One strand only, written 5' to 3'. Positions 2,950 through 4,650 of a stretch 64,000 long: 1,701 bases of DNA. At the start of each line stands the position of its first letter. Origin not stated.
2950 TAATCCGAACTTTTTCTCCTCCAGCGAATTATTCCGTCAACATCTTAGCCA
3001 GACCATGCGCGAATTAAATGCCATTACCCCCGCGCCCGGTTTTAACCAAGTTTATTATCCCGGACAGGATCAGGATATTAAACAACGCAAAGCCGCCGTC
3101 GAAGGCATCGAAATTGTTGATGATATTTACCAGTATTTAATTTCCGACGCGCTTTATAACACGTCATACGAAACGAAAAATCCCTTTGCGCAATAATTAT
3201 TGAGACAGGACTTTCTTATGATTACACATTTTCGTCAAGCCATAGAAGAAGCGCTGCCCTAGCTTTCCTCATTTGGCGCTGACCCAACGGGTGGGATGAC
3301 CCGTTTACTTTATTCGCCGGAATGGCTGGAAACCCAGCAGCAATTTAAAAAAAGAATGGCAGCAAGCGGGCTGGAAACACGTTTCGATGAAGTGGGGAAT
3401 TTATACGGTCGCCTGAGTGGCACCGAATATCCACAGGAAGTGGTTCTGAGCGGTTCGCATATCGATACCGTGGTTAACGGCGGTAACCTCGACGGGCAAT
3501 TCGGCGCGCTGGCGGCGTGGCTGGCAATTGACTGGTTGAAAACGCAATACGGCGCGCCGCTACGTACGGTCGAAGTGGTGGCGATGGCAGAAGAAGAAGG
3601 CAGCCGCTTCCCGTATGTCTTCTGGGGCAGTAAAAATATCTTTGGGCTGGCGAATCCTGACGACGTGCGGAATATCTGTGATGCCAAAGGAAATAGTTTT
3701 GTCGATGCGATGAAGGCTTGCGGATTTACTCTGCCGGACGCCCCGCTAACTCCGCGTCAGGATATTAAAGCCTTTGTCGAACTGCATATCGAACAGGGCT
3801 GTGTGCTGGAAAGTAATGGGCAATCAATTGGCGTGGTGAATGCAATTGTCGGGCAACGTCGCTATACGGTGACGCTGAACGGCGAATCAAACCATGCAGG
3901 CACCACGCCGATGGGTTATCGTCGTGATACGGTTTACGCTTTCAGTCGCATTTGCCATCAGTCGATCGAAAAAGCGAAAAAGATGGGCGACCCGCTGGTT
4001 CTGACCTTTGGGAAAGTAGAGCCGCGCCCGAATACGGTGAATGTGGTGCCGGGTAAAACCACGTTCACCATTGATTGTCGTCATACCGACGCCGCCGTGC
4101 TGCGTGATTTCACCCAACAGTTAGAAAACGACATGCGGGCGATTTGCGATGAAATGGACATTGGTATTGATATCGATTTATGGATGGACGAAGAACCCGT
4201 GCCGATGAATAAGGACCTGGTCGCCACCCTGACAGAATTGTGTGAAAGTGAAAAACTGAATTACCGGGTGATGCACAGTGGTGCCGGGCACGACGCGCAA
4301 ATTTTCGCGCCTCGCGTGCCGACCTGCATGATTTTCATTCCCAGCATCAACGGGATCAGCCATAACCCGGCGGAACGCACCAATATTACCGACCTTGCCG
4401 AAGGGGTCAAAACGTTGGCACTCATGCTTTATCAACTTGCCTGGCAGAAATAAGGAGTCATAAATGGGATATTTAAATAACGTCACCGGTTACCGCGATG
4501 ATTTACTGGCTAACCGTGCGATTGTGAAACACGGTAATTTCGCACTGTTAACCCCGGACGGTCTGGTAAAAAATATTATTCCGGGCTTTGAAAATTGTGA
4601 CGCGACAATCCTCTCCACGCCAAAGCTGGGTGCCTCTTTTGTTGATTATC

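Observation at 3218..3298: allC carries an in-frame amber codon at codon 15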

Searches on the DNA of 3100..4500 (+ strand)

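Call 4: search_dna_similar(query=window:3100-4500:+, collection=ecoli_genomes, mode=near, max_rows=40)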
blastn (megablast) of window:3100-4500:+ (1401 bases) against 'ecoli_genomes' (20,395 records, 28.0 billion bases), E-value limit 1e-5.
Records with a match: 5344; places in all: 5370; records where one place covers at least 80% of the query: 5308.
Genomes with a match: 5344 of 5426; with a place that covers at least 80% of the query: 5308. Places per genome that has any: lowest 1, median 1, highest 2. On chromosomes: 5368 places; on plasmids: 2.
Best place of each record, by identity: >=99% 102; 95-99% 5242.
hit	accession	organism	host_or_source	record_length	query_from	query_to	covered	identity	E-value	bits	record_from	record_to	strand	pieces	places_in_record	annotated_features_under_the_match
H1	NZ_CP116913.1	Escherichia coli strain MLI023K1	Homo sapiens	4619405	1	1401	100%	99.9%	0e+0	2582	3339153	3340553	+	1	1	allC: allantoate deiminase | allD: ureidoglycolate dehydrogenase | allE: (S)-ureidoglycine aminohydrolase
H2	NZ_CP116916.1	Escherichia coli strain MLI023K2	Homo sapiens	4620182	1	1401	100%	99.9%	0e+0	2582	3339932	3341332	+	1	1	allC: allantoate deiminase | allD: ureidoglycolate dehydrogenase | allE: (S)-ureidoglycine aminohydrolase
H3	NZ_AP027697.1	Escherichia coli strain PSS-12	Homo sapiens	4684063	1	1401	100%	99.9%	0e+0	2582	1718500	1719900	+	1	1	allC: allantoate deiminase | allD: ureidoglycolate dehydrogenase | allE: (S)-ureidoglycine aminohydrolase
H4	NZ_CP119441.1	Escherichia coli O121 strain 201805972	Homo sapiens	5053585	1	1401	100%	99.9%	0e+0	2582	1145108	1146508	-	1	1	allC: allantoate deiminase | Ldh family oxidoreductase | allE: (S)-ureidoglycine aminohydrolase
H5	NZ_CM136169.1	Escherichia coli strain PRO_A-1412-6M-A_ESBL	Homo sapiens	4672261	1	1401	100%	99.9%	0e+0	2582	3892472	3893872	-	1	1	allC: allantoate deiminase | allD: ureidoglycolate dehydrogenase | allE: (S)-ureidoglycine aminohydrolase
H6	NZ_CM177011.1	Escherichia coli strain VL40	Homo sapiens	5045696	1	1401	100%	99.9%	0e+0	2582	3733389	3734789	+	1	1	allC: allantoate deiminase | allD: ureidoglycolate dehydrogenase | allE: (S)-ureidoglycine aminohydrolase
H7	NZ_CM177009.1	Escherichia coli strain VL7S7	Homo sapiens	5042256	1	1401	100%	99.9%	0e+0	2582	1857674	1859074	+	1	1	allC: allantoate deiminase | allD: ureidoglycolate dehydrogenase | allE: (S)-ureidoglycine aminohydrolase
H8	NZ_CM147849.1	Escherichia coli strain 33F4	Calf of Bos taurus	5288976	1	1401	100%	99.4%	0e+0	2538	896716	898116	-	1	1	allC: allantoate deiminase | allD: ureidoglycolate dehydrogenase | allE: (S)-ureidoglycine aminohydrolase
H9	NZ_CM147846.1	Escherichia coli strain 32F4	Calf of Bos taurus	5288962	1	1401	100%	99.4%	0e+0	2538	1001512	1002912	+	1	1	allC: allantoate deiminase | allD: ureidoglycolate dehydrogenase | allE: (S)-ureidoglycine aminohydrolase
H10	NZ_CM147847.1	Escherichia coli strain 33E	farm environment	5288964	1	1401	100%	99.4%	0e+0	2538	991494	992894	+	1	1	allC: allantoate deiminase | allD: ureidoglycolate dehydrogenase | allE: (S)-ureidoglycine aminohydrolase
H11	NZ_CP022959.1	Escherichia coli ATCC 8739 strain ATCC 8739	stepwise adaptation to AgNO3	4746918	1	1401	100%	99.2%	0e+0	2534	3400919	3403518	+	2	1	IS5-like element IS5 family transposase | allC: allantoate deiminase | M20/M25/M40 family metallo-hydrolase | allD: ureidoglycolate dehydrogenase | allE: (S)-ureidoglycine aminohydrolase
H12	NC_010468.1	Escherichia coli ATCC 8739 strain ATCC 8739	-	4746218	1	1401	100%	99.2%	0e+0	2534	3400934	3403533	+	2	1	IS5-like element IS5 family transposase | allC: allantoate deiminase | M20/M25/M40 family metallo-hydrolase | allD: ureidoglycolate dehydrogenase | allE: (S)-ureidoglycine aminohydrolase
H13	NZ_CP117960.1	Escherichia coli strain B-3008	Homo sapiens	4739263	1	1401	100%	99.2%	0e+0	2534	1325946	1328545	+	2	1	IS5-like element IS5 family transposase | allC: allantoate deiminase | M20/M25/M40 family metallo-hydrolase | allD: ureidoglycolate dehydrogenase | allE: (S)-ureidoglycine aminohydrolase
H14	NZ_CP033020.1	Escherichia coli ATCC 8739 strain ATCC 8739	not collected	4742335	1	1401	100%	99.2%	0e+0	2534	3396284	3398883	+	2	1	IS5-like element IS5 family transposase | allC: allantoate deiminase | M20/M25/M40 family metallo-hydrolase | allD: ureidoglycolate dehydrogenase | allE: (S)-ureidoglycine aminohydrolase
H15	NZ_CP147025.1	Escherichia coli strain KCTC 2571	feces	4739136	1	1401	100%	99.2%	0e+0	2534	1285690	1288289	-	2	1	IS5-like element IS5 family transposase | allC: allantoate deiminase | M20/M25/M40 family metallo-hydrolase | allD: ureidoglycolate dehydrogenase | allE: (S)-ureidoglycine aminohydrolase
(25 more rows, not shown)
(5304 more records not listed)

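Call 5: get_annotated_region(hit=H1, flank=3000)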
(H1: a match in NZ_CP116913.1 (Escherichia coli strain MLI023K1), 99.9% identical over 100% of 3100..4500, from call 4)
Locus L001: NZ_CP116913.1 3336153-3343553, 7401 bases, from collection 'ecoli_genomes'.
description: Escherichia coli strain MLI023K1 chromosome, complete genome
organism: Escherichia coli strain MLI023K1 (NCBI taxid 562)
replicon: chromosome; assembly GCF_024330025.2
host: Homo sapiens; source: stool sample; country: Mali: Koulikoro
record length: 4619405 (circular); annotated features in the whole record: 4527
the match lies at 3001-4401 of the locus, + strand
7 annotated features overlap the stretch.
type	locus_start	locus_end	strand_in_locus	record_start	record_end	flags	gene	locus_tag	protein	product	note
CDS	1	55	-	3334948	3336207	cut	ylbE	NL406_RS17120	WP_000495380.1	DUF1116 domain-containing protein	-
CDS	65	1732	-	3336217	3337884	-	fdrA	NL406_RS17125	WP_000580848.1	acyl-CoA synthetase FdrA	-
CDS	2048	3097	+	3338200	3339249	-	allD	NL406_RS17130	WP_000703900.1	ureidoglycolate dehydrogenase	-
CDS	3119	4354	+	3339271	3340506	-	allC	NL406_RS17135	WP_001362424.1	allantoate deiminase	-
CDS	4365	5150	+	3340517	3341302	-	allE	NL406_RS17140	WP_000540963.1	(S)-ureidoglycine aminohydrolase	-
CDS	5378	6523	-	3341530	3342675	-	glxK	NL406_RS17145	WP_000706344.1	glycerate 3-kinase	-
CDS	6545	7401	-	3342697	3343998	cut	ybbY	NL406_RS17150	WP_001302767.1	uracil/xanthine transporter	-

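Call 6: get_annotated_region(hit=H4, flank=3000)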
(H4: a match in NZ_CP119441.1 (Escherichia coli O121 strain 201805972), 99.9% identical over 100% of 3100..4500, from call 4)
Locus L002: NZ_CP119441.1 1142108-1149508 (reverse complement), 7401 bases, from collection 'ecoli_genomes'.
description: Escherichia coli O121 strain 201805972 chromosome, complete genome
organism: Escherichia coli O121 strain 201805972 (NCBI taxid 1055537)
replicon: chromosome; assembly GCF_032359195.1
host: Homo sapiens; source: missing; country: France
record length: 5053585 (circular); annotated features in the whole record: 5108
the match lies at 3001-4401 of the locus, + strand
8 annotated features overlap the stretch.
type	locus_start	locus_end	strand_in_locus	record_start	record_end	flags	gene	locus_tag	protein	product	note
CDS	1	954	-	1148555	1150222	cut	fdrA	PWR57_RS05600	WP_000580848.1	acyl-CoA synthetase FdrA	-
CDS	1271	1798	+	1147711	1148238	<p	-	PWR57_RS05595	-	Ldh family oxidoreductase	incomplete; partial in the middle of a contig; missing C-terminus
CDS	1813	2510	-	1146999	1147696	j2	-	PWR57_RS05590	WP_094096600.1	IS1-like element IS1A family transposase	programmed frameshift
CDS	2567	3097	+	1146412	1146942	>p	-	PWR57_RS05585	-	Ldh family oxidoreductase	incomplete; partial in the middle of a contig; missing N-terminus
CDS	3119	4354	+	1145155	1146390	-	allC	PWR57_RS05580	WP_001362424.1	allantoate deiminase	-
CDS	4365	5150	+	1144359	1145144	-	allE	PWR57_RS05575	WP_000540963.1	(S)-ureidoglycine aminohydrolase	-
CDS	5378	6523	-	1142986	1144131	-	glxK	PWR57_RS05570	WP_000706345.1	glycerate 3-kinase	-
CDS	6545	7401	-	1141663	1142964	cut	ybbY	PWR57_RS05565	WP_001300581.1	uracil/xanthine transporter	-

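Call 7: search_dna_similar(query=window:3232-3291:+, collection=ecoli_genomes, mode=near, max_rows=30)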
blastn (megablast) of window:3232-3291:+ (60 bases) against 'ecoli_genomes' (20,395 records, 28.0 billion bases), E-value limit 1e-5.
Records with a match: 233; places in all: 233; records where one place covers at least 80% of the query: 233.
Genomes with a match: 233 of 5426; with a place that covers at least 80% of the query: 233. Places per genome that has any: lowest 1, median 1, highest 1. On chromosomes: 233 places; on plasmids: 0.
Best place of each record, by identity: 95-99% 233.
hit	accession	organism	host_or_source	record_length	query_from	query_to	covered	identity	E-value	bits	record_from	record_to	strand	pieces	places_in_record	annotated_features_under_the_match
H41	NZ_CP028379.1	Escherichia coli O145 str. RM9872 strain RM9872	Bos taurus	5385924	1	60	100%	98.3%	8e-21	106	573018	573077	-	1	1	allC: allantoate deiminase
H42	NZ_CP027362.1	Escherichia coli strain 95-3192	missing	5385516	1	60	100%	98.3%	8e-21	106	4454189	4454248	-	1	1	allC: allantoate deiminase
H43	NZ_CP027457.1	Escherichia coli strain 88-3493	missing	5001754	1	60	100%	98.3%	8e-21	106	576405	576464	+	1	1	allC: allantoate deiminase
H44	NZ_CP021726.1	Escherichia coli strain Combat11I9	Homo sapiens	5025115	1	60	100%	98.3%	8e-21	106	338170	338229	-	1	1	allC: allantoate deiminase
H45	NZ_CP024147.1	Escherichia coli strain 14EC033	clinical patient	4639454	1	60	100%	98.3%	8e-21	106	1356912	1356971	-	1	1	allC: allantoate deiminase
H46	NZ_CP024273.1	Escherichia coli strain F9792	missing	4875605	1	60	100%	98.3%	8e-21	106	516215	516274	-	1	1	allC: allantoate deiminase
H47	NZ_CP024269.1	Escherichia coli strain F8111-1SC3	missing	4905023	1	60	100%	98.3%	8e-21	106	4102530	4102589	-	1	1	allC: allantoate deiminase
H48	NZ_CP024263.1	Escherichia coli O169:H41 strain F6326-C1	missing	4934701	1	60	100%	98.3%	8e-21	106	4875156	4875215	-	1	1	allC: allantoate deiminase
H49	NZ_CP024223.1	Escherichia coli O169:H41 strain 2014EL-1345-2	missing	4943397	1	60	100%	98.3%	8e-21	106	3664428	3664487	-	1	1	allC: allantoate deiminase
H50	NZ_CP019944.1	Escherichia coli strain DSM 103246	chicken carcass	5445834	1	60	100%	98.3%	8e-21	106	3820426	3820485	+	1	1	allC: allantoate deiminase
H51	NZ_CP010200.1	Escherichia coli strain M10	mouse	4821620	1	60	100%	98.3%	8e-21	106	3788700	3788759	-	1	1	allC: allantoate deiminase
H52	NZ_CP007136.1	Escherichia coli O145:H28 str. RM12581 strain RM12581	lettuce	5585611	1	60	100%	98.3%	8e-21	106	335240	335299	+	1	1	allC: allantoate deiminase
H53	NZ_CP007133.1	Escherichia coli O145:H28 str. RM12761 strain RM12761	ice cream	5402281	1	60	100%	98.3%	8e-21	106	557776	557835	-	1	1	allC: allantoate deiminase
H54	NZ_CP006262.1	Escherichia coli O145:H28 str. RM13516 strain RM13516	Homo sapiens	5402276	1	60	100%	98.3%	8e-21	106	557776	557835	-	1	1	allC: allantoate deiminase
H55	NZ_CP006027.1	Escherichia coli O145:H28 str. RM13514 strain RM13514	Homo sapiens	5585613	1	60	100%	98.3%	8e-21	106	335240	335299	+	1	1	allC: allantoate deiminase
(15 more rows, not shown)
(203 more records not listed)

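Call 51: search_dna_similar(query=window:3242-3281:+, collection=ecoli_genomes, mode=near, max_evalue=10, max_rows=10)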
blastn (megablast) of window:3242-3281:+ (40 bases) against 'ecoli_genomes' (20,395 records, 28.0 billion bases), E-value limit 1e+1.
No match.

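Call 53: get_annotated_region(hit=H12, flank=1500)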
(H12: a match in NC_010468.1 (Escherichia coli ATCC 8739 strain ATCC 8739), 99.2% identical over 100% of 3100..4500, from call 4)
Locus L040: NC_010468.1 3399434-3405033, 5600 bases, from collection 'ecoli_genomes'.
description: Escherichia coli ATCC 8739, complete sequence
organism: Escherichia coli ATCC 8739 strain ATCC 8739 (NCBI taxid 481805)
replicon: chromosome; assembly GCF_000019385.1
host: -; source: -; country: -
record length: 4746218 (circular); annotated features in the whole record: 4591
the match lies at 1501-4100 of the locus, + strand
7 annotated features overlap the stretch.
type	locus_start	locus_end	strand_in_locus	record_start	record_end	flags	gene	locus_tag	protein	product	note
CDS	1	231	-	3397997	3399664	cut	fdrA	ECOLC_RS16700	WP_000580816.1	acyl-CoA synthetase FdrA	-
CDS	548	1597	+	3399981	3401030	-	allD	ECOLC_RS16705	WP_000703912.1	ureidoglycolate dehydrogenase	-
CDS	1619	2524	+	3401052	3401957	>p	allC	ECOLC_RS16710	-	allantoate deiminase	incomplete; partial in the middle of a contig; missing C-terminus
CDS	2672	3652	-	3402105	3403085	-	-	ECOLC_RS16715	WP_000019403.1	IS5-like element IS5 family transposase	-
CDS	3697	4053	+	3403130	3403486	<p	-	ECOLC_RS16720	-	M20/M25/M40 family metallo-hydrolase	incomplete; partial in the middle of a contig; missing N-terminus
CDS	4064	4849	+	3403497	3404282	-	allE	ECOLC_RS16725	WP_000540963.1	(S)-ureidoglycine aminohydrolase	-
CDS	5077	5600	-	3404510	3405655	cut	glxK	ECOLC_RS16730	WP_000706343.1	glycerate 3-kinase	-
